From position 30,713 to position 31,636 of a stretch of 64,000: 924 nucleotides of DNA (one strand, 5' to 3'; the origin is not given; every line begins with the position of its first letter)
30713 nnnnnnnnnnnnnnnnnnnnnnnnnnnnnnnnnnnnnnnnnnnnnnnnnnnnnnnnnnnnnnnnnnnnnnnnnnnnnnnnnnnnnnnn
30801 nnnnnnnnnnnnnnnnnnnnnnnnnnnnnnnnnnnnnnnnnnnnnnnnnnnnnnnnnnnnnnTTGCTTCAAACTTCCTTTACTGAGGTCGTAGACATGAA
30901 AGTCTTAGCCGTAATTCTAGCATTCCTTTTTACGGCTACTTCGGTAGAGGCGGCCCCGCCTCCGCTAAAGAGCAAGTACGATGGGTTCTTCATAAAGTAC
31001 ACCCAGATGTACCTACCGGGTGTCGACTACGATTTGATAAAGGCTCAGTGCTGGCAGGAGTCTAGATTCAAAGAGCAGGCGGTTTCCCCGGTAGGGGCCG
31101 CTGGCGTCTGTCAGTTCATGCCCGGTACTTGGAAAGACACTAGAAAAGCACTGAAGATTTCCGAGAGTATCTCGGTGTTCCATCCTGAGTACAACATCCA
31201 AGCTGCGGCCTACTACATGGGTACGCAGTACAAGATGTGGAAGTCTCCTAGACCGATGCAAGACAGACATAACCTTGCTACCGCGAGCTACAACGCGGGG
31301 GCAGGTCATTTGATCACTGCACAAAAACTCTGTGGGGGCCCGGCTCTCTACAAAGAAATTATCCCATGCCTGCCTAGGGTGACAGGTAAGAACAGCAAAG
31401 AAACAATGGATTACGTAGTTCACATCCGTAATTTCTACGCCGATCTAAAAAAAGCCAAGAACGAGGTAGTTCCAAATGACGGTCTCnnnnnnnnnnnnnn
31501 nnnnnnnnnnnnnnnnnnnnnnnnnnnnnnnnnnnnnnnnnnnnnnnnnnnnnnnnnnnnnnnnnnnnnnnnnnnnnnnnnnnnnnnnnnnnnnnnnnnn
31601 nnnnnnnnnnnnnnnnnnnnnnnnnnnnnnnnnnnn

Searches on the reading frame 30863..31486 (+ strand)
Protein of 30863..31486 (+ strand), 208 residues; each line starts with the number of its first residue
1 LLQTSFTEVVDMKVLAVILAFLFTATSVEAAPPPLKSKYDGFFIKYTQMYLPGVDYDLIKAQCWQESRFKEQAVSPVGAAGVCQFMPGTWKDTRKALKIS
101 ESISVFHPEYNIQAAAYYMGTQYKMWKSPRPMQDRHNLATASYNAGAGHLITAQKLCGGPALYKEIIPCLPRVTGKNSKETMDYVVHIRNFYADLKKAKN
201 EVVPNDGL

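Call 78: search_protein_families(library=phrogs, proteins=[window:30863-31486:+], max_evalue=0.0001)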
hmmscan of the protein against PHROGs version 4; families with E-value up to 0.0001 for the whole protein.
window:30863-31486:+ (208 aa): 9 families
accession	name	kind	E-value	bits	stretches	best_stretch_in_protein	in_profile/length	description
phrog_669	-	lysis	1.4e-30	106.5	1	23-199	904-1060/1946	endolysin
phrog_342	-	head and packaging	2.6e-16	59.9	1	37-155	13-121/1235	internal virion protein with endolysin domain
phrog_2013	-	tail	4.5e-13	49.8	1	26-126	455-548/657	lytic tail protein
phrog_14342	-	tail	8e-11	43.1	1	53-188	153-268/272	lytic tail fiber protein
phrog_21143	-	tail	1.4e-07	31.3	1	53-130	16-88/576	lytic tail fiber protein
phrog_28504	-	tail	2.6e-07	30.8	1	53-155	245-335/597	lytic tail fiber protein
phrog_28014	-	unknown function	1.6e-06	28.9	1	54-171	47-149/224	-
phrog_10475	-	lysis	6.6e-06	26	1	71-188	305-392/700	endolysin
phrog_4067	-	other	8.6e-06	25.4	1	53-120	682-754/980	transglycosylase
